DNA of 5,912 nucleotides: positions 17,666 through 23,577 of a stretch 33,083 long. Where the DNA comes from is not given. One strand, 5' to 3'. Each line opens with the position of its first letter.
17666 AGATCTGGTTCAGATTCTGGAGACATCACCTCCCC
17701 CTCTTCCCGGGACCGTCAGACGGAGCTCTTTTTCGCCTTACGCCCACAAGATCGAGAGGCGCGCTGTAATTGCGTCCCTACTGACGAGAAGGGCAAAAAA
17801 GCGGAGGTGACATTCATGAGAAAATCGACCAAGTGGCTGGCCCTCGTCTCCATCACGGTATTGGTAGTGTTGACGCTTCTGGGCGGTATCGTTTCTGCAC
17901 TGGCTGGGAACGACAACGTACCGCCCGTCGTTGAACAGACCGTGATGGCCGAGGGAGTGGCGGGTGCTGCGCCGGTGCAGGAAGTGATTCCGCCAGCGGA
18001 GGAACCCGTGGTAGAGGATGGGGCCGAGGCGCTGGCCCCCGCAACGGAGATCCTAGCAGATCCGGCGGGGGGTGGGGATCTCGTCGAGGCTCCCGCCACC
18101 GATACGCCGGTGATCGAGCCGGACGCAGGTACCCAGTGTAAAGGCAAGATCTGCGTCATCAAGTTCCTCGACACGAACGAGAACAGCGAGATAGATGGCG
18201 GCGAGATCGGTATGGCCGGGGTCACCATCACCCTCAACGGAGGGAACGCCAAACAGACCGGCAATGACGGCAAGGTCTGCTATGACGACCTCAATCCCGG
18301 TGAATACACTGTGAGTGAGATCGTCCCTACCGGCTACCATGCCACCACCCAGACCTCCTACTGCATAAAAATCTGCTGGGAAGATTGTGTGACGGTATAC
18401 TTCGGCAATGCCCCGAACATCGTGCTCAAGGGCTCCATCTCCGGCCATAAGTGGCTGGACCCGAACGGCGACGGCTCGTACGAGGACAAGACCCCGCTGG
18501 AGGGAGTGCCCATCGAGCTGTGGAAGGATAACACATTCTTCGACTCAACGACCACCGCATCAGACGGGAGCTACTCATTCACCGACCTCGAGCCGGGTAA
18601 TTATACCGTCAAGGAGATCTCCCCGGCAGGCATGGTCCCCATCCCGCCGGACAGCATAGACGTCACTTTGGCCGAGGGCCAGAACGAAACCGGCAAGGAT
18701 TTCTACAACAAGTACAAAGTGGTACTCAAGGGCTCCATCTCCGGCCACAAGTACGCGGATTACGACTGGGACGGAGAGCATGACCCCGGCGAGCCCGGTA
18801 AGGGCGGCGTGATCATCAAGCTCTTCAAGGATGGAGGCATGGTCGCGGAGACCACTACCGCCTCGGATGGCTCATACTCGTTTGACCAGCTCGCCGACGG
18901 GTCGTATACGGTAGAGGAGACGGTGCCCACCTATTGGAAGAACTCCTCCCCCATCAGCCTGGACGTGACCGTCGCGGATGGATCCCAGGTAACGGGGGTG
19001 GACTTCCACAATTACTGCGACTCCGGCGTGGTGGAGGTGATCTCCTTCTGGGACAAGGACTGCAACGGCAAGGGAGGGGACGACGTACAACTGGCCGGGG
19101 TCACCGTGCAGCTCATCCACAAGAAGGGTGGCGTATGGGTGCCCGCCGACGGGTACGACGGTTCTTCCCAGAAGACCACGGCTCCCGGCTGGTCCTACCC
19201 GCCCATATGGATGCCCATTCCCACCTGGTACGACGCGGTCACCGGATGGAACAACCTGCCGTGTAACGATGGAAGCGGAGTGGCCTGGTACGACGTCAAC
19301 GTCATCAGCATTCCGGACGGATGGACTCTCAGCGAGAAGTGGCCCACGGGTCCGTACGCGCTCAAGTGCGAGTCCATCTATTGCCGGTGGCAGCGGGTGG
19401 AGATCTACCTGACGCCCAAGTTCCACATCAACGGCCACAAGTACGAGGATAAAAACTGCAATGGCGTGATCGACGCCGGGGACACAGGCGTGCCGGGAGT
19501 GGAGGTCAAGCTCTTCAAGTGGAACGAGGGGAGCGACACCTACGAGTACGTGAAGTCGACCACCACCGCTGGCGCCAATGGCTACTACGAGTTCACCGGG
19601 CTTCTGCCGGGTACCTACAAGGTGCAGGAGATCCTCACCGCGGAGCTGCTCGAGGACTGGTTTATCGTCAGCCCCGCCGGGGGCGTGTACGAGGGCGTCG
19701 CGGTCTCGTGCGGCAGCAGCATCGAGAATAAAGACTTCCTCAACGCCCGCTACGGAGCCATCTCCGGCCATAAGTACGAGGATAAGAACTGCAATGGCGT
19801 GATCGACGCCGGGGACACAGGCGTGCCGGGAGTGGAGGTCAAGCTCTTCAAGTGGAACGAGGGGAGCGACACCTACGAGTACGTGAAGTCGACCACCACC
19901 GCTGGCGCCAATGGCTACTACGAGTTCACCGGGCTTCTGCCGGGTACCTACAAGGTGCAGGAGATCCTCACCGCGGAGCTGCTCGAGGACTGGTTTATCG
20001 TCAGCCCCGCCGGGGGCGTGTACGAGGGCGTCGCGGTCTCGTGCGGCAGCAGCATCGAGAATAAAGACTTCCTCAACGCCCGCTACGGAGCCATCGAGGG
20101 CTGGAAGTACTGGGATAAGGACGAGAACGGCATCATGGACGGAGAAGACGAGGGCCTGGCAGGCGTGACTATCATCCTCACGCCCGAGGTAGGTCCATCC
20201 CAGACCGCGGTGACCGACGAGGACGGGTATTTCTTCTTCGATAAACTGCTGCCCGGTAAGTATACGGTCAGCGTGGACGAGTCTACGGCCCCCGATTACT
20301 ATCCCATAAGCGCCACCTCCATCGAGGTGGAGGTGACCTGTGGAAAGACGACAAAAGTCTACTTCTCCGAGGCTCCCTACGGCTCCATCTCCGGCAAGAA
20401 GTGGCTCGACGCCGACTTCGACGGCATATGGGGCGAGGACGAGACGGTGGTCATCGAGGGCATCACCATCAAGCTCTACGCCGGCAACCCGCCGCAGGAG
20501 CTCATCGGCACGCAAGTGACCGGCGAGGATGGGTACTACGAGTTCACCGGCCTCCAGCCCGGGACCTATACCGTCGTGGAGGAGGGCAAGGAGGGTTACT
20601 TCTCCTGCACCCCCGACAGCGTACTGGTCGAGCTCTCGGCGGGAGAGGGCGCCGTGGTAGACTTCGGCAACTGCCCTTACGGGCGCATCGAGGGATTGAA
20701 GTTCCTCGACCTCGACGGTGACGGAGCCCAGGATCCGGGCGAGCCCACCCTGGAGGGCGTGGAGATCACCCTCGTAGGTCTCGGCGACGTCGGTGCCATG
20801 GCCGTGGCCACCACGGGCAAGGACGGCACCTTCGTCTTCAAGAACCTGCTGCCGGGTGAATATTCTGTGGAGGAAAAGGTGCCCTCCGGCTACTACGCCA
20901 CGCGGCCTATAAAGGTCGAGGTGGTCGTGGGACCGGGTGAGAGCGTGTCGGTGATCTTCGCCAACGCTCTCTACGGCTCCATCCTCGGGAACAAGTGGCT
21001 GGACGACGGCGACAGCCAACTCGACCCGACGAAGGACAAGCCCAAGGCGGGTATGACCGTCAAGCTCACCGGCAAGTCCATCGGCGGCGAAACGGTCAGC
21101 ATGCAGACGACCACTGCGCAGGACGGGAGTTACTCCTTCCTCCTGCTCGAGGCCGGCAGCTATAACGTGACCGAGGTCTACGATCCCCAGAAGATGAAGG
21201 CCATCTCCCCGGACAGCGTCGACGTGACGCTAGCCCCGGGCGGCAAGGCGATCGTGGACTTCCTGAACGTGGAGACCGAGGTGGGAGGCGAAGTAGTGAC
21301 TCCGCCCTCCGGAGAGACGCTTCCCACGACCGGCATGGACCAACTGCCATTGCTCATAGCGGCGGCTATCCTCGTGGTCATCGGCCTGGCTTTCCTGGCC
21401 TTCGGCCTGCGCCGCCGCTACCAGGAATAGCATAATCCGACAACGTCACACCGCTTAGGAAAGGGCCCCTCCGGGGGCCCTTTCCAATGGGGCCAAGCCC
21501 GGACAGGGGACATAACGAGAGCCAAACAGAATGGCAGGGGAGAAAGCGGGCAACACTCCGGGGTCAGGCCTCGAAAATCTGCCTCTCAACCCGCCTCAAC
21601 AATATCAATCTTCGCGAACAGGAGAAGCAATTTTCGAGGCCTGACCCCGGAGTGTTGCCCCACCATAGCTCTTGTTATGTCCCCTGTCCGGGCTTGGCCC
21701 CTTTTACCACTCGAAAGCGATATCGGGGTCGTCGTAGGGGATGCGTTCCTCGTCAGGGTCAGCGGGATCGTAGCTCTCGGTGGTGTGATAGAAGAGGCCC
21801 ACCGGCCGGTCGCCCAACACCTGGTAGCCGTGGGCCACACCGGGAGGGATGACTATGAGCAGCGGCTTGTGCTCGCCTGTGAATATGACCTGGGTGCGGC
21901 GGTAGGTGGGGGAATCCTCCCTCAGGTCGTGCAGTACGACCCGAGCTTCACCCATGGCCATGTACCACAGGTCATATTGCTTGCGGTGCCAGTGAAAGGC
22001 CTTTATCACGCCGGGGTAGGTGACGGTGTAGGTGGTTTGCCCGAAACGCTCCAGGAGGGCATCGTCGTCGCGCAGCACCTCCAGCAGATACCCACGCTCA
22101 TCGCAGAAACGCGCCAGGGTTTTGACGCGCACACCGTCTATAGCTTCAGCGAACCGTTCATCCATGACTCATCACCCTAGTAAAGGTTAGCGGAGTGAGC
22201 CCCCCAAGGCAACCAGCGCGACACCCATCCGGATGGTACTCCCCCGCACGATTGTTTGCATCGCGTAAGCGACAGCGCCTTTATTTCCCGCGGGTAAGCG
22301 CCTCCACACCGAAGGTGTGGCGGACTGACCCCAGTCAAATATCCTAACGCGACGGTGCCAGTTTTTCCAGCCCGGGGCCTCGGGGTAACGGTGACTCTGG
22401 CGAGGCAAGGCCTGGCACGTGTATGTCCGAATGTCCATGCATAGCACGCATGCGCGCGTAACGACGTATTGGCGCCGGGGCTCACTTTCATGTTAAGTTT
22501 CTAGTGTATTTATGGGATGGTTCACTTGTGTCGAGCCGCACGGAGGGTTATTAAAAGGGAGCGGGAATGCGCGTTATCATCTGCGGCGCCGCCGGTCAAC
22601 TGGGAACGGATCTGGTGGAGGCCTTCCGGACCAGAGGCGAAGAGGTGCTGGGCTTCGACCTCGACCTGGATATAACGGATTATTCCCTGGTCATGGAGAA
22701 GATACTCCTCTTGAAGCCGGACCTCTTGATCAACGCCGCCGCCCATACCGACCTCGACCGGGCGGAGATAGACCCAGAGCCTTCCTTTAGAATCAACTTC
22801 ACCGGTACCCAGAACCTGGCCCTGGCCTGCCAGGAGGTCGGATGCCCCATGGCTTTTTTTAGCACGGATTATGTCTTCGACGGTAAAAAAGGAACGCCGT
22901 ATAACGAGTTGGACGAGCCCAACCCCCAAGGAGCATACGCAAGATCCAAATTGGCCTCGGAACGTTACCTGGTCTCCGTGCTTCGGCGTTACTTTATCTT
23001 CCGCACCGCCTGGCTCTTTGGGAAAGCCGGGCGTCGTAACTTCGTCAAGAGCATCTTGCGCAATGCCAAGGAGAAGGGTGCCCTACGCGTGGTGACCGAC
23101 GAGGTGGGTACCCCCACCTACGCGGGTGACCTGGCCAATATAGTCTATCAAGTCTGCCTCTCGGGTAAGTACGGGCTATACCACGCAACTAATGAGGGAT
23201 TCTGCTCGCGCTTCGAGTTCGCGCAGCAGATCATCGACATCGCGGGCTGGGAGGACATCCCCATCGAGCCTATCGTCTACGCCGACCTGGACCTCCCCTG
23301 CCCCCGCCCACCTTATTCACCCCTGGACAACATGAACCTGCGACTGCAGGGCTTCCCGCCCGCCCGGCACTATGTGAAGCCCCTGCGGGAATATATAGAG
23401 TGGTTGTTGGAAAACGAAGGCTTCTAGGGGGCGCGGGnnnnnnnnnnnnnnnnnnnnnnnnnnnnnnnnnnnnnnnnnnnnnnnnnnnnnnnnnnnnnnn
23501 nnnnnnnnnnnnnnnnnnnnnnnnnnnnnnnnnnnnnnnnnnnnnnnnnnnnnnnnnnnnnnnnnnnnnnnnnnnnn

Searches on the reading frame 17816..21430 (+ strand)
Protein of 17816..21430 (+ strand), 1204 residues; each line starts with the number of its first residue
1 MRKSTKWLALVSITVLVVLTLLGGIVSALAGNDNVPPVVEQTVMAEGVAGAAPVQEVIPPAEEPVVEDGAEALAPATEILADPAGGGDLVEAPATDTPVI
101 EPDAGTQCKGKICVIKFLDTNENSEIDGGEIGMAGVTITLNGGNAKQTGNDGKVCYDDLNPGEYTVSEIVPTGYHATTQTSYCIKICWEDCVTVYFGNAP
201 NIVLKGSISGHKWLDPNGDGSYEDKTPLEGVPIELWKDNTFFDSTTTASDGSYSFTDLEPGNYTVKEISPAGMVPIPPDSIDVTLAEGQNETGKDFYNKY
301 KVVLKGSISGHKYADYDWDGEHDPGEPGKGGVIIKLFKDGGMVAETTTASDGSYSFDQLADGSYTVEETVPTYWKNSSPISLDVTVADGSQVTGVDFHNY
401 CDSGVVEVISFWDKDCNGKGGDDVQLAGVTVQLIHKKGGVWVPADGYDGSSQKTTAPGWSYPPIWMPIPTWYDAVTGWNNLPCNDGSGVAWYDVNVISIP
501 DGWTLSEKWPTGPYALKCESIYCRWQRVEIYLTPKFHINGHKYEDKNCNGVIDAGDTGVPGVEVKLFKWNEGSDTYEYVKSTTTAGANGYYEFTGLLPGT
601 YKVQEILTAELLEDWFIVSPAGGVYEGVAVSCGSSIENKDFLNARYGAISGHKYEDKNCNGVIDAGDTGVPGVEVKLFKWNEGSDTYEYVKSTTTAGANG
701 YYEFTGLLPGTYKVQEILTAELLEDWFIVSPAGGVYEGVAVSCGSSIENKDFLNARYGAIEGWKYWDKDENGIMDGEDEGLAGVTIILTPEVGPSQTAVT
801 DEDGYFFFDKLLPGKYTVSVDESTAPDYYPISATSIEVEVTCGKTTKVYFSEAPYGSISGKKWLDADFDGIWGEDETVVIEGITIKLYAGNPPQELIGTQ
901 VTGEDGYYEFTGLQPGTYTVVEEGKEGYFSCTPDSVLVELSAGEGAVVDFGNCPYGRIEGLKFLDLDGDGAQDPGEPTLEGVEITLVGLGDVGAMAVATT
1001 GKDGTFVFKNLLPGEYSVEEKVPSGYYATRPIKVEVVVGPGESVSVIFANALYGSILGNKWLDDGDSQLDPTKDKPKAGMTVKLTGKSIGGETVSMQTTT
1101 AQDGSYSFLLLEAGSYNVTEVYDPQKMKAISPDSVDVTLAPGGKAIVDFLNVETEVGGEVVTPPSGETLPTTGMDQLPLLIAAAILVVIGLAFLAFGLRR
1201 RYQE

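Call 10: search_protein_families(library=pfam, proteins=[window:17816-21430:+])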
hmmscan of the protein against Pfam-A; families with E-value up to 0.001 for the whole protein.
window:17816-21430:+ (1204 aa): 18 families
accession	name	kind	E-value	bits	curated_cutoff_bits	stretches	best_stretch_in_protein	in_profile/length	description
PF17210.9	SdrD_B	-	1.7e-105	347.5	29.7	9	654-716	8-64/112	SdrD B-like domain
PF17802.7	SpaA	-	3.7e-65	216.6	23.1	8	223-293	11-84/91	Prealbumin-like fold domain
PF13620.12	CarboxypepD_reg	-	4.1e-57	190.9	32.3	8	775-847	8-76/82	Carboxypeptidase regulatory-like domain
PF09430.16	EMC7_beta-sandw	-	6.6e-19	68.7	26.6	0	996-1037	21-60/122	ER membrane protein complex subunit 7, beta-sandwich domain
PF23193.1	NOMO_3rd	-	1.7e-16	60.8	27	0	340-384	56-97/120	NOMO third transthyretin-like domain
PF13715.12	CarbopepD_reg_2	-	1e-14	54.7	32.2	0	774-821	6-51/88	CarboxypepD_reg-like domain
PF24421.1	Ig_J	-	1.5e-12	47.9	29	0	879-921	37-81/104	Tip attachment protein J, Ig-like domain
PF00775.27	Dioxygenase_C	-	5e-10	39.6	27.3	0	895-925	73-103/182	Dioxygenase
PF14686.12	fn3_3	-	4e-09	36.6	24.4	0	798-847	29-74/75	Polysaccharide lyase family 4, domain II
PF22904.2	NOMO1-like_2nd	-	2.6e-08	34.3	27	0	777-823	15-63/90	BOS complex subunit NOMO1-like, second beta sandwich domain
PF05738.19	Cna_B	-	4.2e-08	34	22.3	0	318-375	7-75/87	Cna protein B-type domain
PF23196.1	NOMO_6th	-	8.2e-08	33.1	27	0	803-827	52-76/123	NOMO sixth transthyretin-like domain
PF24025.1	Ig_DR_A0283-like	-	3.8e-07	30.8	27.1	0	975-1018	18-60/102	DR_A0283-like, Ig-like domain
PF01060.29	TTR-52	-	1.3e-05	26.1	24.9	0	225-256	8-44/79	Transthyretin-like family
PF11008.14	DUF2846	-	3.3e-05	24.3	34.3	0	803-845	38-73/92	Protein of unknown function (DUF2846)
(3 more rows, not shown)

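Call 36: find_related_loci(query=window:17816-21430:+, collection=genome_contigs, flank=3000)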
Query window:17816-21430:+ (1204 aa) in genome_contigs; peptide patterns used: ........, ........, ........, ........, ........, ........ (x = any residue, [..] = any of these).
523 stretches matched a pattern; 4 encode a relative of the query (tblastn E <= 1e-3); 4 distinct loci.
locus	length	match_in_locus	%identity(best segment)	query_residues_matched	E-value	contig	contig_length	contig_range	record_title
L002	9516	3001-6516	64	1-1204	0e+0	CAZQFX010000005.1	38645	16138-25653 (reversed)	MAG TPA_asm: uncultured Actinomycetota bacterium isolate SRP257756_co1_219 genome assembly, contig: NODE_616_length_3864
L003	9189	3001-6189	55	1-1204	0e+0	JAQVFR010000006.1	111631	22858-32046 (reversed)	MAG: Actinomycetota bacterium isolate STE_163 NODE_240_length_111631_cov_6.449670_Sandtown_E, whole genome shotgun seque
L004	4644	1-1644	69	40-1204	0e+0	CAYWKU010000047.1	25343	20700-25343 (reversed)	MAG TPA_asm: uncultured bacterium isolate SRP141376_co1_276 genome assembly, contig: NODE_4352_length_25343_cov_20.48560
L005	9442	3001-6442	75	1-1204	0e+0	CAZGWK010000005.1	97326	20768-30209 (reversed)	MAG TPA_asm: uncultured Actinomycetota bacterium isolate SRP141376_co1_17 genome assembly, contig: NODE_552_length_97326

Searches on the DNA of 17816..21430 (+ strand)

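Call 37: search_rna_families(sources=[L002, L003, L004, L005], threshold=evalue, max_evalue=0.01, show_alignments=4)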
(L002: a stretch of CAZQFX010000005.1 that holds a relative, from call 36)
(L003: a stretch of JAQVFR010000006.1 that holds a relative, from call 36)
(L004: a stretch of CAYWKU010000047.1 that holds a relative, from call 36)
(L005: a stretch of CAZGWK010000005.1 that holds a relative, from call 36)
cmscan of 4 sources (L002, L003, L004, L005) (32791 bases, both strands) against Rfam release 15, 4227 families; matches with E-value up to 0.01: 3.
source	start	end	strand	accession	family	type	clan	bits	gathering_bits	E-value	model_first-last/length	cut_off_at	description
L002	2632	2716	+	RF01786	c-di-GMP-II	Cis-reg; riboswitch;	CL00127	63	53.5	5.7e-12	1-84/84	no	Cyclic di-GMP-II riboswitch aptamer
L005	2636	2720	+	RF01786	c-di-GMP-II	Cis-reg; riboswitch;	CL00127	61.2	53.5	1.8e-11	1-84/84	no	Cyclic di-GMP-II riboswitch aptamer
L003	2655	2739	+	RF01786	c-di-GMP-II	Cis-reg; riboswitch;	CL00127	59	53.5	7.4e-11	1-84/84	no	Cyclic di-GMP-II riboswitch aptamer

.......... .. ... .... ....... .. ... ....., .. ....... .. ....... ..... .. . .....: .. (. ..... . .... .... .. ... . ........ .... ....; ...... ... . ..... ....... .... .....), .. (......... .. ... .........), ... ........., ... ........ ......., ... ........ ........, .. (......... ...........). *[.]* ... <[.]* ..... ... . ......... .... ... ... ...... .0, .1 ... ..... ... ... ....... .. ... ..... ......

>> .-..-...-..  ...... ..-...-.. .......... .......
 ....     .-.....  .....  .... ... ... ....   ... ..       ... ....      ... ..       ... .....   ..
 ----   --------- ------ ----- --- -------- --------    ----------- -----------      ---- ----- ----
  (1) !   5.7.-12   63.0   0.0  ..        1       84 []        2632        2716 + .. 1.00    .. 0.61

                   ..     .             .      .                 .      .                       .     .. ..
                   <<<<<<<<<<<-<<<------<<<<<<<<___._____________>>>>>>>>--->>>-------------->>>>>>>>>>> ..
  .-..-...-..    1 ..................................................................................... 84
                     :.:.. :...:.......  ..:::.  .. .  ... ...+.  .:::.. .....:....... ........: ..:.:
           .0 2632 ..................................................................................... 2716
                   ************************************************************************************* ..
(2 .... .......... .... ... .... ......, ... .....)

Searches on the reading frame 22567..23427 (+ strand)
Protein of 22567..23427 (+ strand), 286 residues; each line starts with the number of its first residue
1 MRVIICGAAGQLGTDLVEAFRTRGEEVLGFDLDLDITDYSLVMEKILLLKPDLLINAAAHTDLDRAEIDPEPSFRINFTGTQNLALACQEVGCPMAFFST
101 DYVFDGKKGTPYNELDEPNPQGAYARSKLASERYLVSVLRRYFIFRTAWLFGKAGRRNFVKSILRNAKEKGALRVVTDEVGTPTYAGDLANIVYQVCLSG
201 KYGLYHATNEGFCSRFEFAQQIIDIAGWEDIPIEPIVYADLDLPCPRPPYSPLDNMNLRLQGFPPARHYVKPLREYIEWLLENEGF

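Call 10: search_protein_families(library=pfam, proteins=[window:22567-23427:+])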
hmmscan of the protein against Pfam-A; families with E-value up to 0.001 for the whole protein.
window:22567-23427:+ (286 aa): 5 families
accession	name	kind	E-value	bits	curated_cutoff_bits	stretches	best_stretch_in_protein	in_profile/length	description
PF04321.23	RmlD_sub_bind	-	2.6e-79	266.7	27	1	1-278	1-283/287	RmlD substrate binding domain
PF01370.27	Epimerase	-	3.7e-23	82.6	20.9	1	3-196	1-224/240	NAD dependent epimerase/dehydratase family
PF16363.11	GDP_Man_Dehyd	-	1.1e-13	51.8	27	1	34-160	59-193/332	GDP-mannose 4,6 dehydratase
PF01073.25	3Beta_HSD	-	1.2e-05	24.9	22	1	49-191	65-223/280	3-beta hydroxysteroid dehydrogenase/isomerase family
PF02719.21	Polysacc_synt_2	-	0.00013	21.7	20.2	0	35-101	62-129/293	Polysaccharide biosynthesis protein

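Call 14: find_encoding_contigs(protein=window:22567-23427:+, flank=10000, max_places=6)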
Protein window:22567-23427:+ (286 aa): 1 contig read that carries it; 1 place shown.
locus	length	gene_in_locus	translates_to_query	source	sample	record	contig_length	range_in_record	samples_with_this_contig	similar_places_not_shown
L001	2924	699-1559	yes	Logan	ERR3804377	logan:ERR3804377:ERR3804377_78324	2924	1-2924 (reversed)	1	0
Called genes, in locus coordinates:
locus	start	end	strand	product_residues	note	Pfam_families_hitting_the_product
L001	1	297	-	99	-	?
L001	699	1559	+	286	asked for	PF01073:3Beta_HSD (faint), PF01370:Epimerase, PF04321:RmlD_sub_bind, PF16363:GDP_Man_Dehyd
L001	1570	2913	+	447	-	PF00890:FAD_binding_2 (faint), PF01134:GIDA (faint), PF01494:FAD_binding_3 (weak), PF05834:Lycopene_cycl (faint), PF07992:Pyr_redox_2 (faint), PF12831:FAD_oxidored (weak), PF13450:NAD_binding_8 (weak), PF01266:DAO (weak)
